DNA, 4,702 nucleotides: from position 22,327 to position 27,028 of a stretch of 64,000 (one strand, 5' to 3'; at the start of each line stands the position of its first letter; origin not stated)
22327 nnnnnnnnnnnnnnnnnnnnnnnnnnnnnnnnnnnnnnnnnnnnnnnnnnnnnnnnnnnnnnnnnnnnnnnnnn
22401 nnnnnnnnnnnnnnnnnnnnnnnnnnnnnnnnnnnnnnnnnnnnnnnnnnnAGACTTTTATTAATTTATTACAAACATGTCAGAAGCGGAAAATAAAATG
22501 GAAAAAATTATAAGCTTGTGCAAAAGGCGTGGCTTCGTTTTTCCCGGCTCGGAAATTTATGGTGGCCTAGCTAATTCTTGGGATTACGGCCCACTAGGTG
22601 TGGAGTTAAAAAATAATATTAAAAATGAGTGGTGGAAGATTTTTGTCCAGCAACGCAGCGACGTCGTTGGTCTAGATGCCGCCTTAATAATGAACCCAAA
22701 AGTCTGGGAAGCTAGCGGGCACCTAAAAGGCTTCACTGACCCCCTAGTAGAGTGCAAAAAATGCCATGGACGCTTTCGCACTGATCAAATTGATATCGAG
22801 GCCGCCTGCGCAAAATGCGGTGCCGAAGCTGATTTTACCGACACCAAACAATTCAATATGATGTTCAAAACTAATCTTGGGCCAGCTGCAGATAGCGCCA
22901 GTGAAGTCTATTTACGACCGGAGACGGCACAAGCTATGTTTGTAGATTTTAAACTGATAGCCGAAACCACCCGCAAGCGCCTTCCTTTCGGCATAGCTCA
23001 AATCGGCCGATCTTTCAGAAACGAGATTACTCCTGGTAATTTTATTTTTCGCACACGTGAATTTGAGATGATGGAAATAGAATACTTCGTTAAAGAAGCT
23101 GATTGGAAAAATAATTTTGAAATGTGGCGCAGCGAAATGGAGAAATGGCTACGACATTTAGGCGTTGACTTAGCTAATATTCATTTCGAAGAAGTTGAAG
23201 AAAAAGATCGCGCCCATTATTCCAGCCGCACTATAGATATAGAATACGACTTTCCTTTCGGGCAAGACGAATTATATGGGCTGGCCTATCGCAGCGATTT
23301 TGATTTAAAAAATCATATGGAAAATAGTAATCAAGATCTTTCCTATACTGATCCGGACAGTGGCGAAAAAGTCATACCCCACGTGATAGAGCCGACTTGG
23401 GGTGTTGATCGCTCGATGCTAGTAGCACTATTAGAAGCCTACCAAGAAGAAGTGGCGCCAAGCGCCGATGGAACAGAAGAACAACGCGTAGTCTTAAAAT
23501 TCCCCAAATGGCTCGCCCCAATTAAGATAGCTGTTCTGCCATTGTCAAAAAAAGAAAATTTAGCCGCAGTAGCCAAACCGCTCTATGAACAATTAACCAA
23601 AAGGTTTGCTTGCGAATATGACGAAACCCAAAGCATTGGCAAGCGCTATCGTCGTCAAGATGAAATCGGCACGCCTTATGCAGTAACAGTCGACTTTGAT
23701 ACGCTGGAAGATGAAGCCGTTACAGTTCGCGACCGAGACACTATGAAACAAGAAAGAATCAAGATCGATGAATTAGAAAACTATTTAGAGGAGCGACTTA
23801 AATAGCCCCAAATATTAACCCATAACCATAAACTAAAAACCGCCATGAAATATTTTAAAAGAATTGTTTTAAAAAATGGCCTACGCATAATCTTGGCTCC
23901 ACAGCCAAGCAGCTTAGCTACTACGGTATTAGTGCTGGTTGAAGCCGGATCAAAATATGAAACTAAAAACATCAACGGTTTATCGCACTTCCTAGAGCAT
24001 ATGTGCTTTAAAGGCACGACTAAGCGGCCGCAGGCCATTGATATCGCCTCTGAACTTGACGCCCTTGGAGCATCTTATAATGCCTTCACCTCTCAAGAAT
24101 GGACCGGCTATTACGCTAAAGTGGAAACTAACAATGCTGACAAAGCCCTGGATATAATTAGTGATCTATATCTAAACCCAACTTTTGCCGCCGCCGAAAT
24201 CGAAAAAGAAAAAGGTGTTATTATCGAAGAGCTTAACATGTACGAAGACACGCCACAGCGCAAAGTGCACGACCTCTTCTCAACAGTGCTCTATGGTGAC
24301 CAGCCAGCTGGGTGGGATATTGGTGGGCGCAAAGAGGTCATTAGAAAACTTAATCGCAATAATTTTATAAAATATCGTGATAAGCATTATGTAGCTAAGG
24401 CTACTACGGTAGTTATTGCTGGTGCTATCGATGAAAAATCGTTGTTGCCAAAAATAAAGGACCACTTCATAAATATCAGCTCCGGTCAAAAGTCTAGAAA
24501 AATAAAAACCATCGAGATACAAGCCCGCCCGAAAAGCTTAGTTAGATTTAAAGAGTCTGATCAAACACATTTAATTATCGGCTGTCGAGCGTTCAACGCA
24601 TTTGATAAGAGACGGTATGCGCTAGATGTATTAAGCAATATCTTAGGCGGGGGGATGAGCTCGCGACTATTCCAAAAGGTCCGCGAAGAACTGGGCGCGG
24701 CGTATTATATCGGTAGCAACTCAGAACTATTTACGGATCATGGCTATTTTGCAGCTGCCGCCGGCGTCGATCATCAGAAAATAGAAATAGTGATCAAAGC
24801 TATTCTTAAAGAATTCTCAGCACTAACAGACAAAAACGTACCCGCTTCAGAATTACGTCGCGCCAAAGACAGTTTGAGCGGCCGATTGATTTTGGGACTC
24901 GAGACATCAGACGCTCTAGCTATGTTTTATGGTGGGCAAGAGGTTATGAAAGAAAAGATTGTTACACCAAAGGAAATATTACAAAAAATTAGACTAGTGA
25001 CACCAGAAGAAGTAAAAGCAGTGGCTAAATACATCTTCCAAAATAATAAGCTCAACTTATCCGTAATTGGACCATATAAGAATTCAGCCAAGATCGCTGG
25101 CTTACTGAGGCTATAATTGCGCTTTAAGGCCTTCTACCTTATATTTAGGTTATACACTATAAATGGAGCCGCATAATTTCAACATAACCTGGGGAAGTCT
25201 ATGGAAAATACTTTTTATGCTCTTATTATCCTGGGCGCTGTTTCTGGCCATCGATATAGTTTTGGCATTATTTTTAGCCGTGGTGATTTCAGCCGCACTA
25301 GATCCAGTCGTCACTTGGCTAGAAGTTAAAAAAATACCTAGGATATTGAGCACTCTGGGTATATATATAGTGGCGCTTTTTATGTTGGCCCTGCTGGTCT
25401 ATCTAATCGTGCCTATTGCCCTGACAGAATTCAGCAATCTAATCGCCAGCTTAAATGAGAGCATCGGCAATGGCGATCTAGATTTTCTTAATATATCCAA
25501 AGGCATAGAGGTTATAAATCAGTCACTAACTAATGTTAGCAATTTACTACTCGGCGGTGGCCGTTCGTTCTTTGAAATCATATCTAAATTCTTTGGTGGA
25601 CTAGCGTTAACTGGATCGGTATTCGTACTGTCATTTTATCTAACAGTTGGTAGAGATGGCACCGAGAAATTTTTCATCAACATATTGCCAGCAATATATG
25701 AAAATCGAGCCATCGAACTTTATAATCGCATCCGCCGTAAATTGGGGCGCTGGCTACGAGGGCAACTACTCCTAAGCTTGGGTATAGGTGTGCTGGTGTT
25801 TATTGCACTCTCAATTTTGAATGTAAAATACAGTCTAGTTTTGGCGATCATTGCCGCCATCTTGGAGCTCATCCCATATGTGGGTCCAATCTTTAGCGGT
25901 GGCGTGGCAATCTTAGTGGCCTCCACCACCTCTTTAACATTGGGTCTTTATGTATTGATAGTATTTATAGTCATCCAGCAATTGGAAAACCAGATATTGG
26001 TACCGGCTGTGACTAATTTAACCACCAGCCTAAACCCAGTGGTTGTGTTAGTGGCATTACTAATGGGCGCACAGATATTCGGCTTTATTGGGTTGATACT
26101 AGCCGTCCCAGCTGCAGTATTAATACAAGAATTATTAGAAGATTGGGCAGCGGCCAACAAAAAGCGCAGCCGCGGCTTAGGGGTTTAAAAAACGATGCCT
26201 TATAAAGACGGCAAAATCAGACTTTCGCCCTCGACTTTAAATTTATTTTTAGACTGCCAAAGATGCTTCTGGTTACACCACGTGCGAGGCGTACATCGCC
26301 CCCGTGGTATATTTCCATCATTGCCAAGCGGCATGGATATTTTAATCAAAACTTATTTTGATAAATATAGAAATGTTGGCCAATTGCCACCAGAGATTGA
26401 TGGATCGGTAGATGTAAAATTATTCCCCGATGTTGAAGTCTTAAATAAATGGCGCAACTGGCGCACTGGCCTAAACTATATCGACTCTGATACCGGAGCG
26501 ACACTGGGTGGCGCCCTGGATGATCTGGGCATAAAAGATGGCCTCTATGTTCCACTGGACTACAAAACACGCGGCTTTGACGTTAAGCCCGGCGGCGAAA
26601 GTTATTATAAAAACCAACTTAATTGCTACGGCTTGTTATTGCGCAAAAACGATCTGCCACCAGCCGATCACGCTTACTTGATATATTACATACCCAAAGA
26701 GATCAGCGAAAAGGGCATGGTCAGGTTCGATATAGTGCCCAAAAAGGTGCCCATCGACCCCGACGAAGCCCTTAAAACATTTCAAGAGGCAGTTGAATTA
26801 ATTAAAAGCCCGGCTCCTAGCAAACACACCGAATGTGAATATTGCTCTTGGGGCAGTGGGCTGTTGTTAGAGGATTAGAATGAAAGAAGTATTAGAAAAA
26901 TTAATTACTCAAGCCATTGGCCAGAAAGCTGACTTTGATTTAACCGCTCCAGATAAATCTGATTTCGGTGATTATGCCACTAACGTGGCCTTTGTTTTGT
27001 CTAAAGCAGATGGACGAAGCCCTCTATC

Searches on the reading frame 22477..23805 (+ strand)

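Call 20: search_protein_families(library=pfam, proteins=[window:22477-23805:+])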
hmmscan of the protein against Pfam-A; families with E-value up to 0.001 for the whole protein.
window:22477-23805:+ (442 aa): 2 families
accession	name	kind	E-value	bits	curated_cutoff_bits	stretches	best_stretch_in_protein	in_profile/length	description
PF03129.25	HGTP_anticodon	-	8.1e-24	84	21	1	350-440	1-94/94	Anticodon binding domain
PF00587.30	tRNA-synt_2b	-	6.7e-13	49.5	29.3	1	140-318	7-176/179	tRNA synthetase class II core domain (G, H, P, S and T)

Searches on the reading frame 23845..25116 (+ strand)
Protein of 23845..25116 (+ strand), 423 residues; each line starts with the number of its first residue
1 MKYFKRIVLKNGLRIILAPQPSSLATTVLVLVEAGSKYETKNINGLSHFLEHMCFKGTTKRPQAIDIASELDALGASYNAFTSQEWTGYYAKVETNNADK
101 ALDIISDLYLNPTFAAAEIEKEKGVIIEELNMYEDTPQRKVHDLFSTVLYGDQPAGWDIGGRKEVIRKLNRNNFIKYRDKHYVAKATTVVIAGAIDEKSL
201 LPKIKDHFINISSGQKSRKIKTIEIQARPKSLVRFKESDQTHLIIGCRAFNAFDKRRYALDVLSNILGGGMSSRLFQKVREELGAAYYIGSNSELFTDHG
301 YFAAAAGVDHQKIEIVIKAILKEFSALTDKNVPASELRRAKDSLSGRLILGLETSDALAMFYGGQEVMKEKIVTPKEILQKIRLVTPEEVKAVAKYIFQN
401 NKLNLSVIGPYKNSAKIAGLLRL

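Call 20: search_protein_families(library=pfam, proteins=[window:23845-25116:+])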
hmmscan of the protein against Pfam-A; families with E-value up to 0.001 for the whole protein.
window:23845-25116:+ (423 aa): 2 families
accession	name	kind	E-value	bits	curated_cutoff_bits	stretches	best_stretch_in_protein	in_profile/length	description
PF00675.25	Peptidase_M16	-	3.2e-38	131.4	22.3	1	15-156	2-142/149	Insulinase (Peptidase family M16)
PF05193.26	Peptidase_M16_C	-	4.9e-36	124.7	23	1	168-344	1-181/181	Peptidase M16 inactive domain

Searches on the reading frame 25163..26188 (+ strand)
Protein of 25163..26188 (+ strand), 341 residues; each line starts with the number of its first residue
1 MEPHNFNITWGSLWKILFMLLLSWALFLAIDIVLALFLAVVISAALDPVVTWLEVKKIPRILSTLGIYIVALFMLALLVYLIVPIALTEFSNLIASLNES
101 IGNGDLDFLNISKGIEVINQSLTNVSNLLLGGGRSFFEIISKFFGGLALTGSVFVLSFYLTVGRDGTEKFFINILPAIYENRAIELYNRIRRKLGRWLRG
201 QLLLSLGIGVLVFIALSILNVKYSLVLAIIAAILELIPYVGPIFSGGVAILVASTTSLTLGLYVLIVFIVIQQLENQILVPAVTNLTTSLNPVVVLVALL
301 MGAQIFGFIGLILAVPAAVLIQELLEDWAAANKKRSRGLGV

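Call 20: search_protein_families(library=pfam, proteins=[window:25163-26188:+])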
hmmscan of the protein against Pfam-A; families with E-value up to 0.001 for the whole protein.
window:25163-26188:+ (341 aa): 1 family
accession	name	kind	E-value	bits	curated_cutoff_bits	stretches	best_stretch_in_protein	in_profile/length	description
PF01594.21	AI-2E_transport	-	4.2e-60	204.1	34.3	1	14-328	2-326/327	AI-2E family transporter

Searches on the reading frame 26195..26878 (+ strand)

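Call 20: search_protein_families(library=pfam, proteins=[window:26195-26878:+])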
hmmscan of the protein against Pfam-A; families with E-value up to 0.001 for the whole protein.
window:26195-26878:+ (227 aa): 1 family
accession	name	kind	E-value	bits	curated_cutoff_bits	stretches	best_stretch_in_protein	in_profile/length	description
PF12705.13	PDDEXK_1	-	2.2e-12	47.9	22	1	81-219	98-242/247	PD-(D/E)XK nuclease superfamily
